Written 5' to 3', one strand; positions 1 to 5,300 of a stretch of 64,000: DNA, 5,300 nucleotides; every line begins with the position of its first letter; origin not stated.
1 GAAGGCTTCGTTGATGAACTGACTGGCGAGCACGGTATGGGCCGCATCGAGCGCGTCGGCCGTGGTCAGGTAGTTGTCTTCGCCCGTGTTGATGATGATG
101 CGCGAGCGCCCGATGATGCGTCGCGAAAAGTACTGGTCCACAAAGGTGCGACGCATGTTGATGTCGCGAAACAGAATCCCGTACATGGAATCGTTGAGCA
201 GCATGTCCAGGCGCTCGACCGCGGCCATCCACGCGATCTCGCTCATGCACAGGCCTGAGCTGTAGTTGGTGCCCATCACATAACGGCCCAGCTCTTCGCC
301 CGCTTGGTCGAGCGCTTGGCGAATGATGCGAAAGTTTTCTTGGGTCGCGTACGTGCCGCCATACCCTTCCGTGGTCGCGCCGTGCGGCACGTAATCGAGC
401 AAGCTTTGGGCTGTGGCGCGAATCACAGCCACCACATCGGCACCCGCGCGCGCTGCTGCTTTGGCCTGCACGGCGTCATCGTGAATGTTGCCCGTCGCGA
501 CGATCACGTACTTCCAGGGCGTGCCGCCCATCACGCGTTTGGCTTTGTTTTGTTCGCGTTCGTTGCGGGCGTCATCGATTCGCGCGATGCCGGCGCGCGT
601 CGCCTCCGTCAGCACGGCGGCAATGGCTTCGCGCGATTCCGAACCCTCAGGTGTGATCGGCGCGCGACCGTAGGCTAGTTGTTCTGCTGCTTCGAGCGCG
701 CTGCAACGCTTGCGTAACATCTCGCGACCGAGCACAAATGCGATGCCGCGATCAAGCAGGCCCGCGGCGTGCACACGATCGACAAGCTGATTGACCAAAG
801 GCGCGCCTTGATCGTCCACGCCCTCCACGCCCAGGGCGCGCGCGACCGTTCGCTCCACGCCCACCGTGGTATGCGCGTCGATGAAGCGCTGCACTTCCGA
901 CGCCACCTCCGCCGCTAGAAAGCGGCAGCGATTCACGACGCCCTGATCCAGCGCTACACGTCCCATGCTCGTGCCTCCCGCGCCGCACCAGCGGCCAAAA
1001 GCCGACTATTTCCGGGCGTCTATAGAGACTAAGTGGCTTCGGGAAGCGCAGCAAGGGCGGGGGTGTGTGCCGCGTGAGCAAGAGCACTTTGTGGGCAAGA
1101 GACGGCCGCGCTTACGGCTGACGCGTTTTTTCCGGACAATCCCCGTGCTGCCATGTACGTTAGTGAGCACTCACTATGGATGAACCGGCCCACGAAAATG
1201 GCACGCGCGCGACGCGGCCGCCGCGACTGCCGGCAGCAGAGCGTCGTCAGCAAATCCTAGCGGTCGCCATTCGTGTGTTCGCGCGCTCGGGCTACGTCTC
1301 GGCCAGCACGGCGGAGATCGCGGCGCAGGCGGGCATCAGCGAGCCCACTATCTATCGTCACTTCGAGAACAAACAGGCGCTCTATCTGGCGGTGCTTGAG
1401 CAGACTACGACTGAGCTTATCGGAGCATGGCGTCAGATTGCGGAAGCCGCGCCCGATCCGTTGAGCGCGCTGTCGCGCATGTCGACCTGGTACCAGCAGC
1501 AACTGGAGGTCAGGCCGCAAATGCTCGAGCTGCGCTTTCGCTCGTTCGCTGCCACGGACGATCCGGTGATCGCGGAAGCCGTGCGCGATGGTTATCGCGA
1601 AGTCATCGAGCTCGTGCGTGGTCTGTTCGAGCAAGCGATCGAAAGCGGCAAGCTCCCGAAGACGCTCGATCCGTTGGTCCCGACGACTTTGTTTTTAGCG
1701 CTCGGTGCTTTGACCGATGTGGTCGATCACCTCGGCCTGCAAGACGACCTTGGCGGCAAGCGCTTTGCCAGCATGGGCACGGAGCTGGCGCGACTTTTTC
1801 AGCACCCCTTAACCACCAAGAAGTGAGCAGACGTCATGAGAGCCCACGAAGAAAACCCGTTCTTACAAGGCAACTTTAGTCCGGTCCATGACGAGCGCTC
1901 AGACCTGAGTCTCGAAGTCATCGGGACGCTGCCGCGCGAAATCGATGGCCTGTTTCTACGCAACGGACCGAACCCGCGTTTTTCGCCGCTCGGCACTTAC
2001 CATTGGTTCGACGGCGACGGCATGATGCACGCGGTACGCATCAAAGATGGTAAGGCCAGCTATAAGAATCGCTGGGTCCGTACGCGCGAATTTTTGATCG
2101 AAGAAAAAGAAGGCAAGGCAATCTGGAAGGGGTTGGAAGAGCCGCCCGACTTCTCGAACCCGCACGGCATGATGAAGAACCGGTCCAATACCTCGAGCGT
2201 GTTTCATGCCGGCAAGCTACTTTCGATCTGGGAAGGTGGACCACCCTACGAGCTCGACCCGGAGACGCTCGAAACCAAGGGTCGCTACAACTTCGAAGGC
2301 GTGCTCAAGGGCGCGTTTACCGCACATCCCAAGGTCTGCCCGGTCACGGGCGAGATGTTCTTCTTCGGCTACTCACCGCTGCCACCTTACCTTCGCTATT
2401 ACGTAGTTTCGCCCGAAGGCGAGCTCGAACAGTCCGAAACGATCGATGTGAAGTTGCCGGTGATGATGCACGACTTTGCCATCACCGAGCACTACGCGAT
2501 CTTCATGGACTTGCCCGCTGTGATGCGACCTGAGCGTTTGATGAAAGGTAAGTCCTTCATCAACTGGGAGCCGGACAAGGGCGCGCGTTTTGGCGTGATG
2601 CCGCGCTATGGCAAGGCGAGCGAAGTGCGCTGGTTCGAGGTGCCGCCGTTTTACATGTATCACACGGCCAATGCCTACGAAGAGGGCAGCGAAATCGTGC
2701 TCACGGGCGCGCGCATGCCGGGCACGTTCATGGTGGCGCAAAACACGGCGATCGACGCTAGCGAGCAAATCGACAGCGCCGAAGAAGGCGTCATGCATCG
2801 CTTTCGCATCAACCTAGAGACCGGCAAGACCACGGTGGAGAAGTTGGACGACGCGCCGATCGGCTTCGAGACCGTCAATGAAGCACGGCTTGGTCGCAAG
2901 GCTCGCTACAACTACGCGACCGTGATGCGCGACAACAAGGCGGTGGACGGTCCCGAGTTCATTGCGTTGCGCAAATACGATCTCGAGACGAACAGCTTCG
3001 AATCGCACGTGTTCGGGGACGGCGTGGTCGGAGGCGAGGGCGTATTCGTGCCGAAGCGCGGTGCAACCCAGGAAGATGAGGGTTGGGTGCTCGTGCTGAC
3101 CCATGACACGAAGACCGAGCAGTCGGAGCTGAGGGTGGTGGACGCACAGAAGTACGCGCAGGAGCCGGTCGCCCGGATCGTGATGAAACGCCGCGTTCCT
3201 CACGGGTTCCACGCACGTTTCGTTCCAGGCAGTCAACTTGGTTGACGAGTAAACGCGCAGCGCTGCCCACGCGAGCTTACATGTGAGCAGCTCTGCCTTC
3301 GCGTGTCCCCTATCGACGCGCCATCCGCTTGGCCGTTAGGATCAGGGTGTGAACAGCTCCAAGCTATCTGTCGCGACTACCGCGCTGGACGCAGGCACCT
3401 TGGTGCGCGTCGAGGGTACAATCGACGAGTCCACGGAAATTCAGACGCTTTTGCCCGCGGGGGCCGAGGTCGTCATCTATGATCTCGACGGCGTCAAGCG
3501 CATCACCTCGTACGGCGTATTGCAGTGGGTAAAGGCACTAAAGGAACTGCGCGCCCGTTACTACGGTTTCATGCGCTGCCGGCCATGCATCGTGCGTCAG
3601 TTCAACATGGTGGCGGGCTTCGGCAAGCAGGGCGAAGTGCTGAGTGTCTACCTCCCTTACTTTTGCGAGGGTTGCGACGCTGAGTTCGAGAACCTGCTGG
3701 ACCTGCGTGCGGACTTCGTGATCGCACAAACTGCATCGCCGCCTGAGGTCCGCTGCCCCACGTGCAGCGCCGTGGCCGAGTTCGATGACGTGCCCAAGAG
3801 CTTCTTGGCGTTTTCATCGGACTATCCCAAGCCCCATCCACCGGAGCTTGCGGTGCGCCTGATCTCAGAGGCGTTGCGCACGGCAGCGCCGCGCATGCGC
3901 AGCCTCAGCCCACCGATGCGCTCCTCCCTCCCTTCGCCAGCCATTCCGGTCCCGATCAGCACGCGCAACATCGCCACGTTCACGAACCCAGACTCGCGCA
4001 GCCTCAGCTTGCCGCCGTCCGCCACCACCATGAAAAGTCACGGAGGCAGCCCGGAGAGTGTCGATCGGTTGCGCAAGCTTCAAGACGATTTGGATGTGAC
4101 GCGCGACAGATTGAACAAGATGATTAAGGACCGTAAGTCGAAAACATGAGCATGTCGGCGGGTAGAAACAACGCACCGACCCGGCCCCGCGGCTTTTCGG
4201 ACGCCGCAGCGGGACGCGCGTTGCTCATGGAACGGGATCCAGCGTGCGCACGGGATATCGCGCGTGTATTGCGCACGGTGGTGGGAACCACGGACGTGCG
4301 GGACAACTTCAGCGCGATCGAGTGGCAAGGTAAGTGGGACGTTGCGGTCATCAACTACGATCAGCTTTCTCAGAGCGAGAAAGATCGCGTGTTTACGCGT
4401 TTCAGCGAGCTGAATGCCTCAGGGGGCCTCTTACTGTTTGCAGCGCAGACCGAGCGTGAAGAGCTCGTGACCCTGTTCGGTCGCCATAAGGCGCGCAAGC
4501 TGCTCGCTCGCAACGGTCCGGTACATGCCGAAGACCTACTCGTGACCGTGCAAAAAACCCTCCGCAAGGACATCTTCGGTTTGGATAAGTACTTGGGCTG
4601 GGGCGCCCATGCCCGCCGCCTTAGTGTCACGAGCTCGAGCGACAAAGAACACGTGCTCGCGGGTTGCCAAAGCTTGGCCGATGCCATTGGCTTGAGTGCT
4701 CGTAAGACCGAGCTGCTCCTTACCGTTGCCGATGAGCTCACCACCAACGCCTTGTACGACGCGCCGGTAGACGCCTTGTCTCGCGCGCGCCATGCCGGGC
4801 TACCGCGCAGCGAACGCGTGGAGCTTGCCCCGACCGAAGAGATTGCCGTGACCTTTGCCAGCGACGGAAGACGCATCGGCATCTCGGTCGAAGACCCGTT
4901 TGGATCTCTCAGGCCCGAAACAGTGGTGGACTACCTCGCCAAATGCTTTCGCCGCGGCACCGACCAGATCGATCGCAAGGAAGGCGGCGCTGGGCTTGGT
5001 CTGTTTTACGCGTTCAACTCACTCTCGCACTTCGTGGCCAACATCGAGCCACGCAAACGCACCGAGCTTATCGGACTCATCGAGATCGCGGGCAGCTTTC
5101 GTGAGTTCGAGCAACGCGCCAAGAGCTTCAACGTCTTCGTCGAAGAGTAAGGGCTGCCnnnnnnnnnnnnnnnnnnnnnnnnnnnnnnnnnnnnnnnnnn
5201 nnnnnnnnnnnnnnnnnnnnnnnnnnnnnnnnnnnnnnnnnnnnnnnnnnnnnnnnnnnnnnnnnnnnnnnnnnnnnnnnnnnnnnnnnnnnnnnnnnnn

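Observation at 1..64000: Pentamer CTTAC/GTAAG (core of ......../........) is several-fold over-represented and recruits rare codons and TAA stops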

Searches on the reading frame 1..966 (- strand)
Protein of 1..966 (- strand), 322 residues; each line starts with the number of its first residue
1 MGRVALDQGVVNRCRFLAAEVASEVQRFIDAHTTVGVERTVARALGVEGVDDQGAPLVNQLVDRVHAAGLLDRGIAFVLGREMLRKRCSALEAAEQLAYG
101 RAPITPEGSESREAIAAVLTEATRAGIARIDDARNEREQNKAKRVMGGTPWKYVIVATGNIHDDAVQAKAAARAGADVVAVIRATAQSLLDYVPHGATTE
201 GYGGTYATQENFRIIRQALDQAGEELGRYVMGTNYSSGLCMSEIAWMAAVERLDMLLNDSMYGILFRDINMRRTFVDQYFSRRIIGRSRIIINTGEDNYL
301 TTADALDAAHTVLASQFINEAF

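Call 50: search_protein_families(library=pfam, proteins=[window:1-966:-])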
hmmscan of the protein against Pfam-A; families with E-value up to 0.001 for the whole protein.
window:1-966:- (322 aa): 1 family
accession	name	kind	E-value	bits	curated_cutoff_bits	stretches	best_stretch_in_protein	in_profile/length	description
PF09043.17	Lys-AminoMut_A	-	8.7e-144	480.2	25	1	5-322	2-319/508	D-Lysine 5,6-aminomutase TIM-barrel domain of alpha subunit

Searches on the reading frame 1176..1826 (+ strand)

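Call 50: search_protein_families(library=pfam, proteins=[window:1176-1826:+])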
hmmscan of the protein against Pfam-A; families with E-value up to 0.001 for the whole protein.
window:1176-1826:+ (216 aa): 1 family
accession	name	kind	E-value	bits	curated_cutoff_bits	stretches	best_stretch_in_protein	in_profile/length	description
PF00440.29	TetR_N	-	2.9e-16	59.4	24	1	27-73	1-47/47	Bacterial regulatory proteins, tetR family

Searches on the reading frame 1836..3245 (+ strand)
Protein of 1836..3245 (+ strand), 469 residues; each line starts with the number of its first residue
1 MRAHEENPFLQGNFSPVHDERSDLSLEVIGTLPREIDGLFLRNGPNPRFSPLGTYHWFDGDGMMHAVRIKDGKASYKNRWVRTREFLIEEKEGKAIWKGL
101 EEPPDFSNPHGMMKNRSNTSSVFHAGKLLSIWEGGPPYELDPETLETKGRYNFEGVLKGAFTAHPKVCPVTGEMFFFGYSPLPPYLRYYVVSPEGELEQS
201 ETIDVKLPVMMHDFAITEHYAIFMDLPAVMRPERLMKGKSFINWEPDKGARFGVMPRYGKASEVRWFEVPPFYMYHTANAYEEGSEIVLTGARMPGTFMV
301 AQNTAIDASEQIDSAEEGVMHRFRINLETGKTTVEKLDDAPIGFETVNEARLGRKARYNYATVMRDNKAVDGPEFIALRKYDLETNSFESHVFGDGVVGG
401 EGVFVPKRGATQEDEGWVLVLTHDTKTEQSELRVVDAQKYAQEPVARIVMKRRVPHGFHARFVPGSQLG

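Call 50: search_protein_families(library=pfam, proteins=[window:1836-3245:+])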
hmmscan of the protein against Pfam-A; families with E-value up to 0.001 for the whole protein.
window:1836-3245:+ (469 aa): 1 family
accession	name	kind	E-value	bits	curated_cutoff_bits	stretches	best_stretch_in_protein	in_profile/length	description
PF03055.21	RPE65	-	1.7e-144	482.9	27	1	14-464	1-469/469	Retinal pigment epithelial membrane protein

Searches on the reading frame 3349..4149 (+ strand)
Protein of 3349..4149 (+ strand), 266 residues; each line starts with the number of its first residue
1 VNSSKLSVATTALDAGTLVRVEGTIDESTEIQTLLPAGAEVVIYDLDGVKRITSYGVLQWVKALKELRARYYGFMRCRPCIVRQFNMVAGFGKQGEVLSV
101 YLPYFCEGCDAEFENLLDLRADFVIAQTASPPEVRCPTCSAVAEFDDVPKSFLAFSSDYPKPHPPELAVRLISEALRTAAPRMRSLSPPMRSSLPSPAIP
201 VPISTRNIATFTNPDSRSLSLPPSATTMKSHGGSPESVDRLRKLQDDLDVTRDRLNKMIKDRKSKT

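Call 50: search_protein_families(library=pfam, proteins=[window:3349-4149:+])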
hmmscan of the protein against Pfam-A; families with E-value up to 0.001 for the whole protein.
window:3349-4149:+ (266 aa): 0 families

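Call 54: search_protein_families(library=pfam, proteins=[window:3349-4149:+], max_evalue=0.1)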
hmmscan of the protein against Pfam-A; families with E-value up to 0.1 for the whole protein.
window:3349-4149:+ (266 aa): 1 family
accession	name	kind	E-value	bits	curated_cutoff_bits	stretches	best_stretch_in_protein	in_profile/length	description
PF09723.15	Zn_ribbon_8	-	0.0077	16.7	34.4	1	104-141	6-34/41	Zinc ribbon domain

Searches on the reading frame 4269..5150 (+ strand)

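Call 50: search_protein_families(library=pfam, proteins=[window:4269-5150:+])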
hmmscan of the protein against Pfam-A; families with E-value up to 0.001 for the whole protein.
window:4269-5150:+ (293 aa): 0 families

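Call 54: search_protein_families(library=pfam, proteins=[window:4269-5150:+], max_evalue=0.1)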
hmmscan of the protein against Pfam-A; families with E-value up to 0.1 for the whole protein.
window:4269-5150:+ (293 aa): 2 families
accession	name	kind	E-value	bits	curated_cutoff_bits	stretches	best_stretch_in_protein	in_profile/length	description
PF02518.31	HATPase_c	-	0.007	17.2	26.4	1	150-249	6-81/111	Histidine kinase-, DNA gyrase B-, and HSP90-like ATPase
PF13581.12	HATPase_c_2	-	0.048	14.1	27.4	0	134-248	16-107/127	Histidine kinase-like ATPase domain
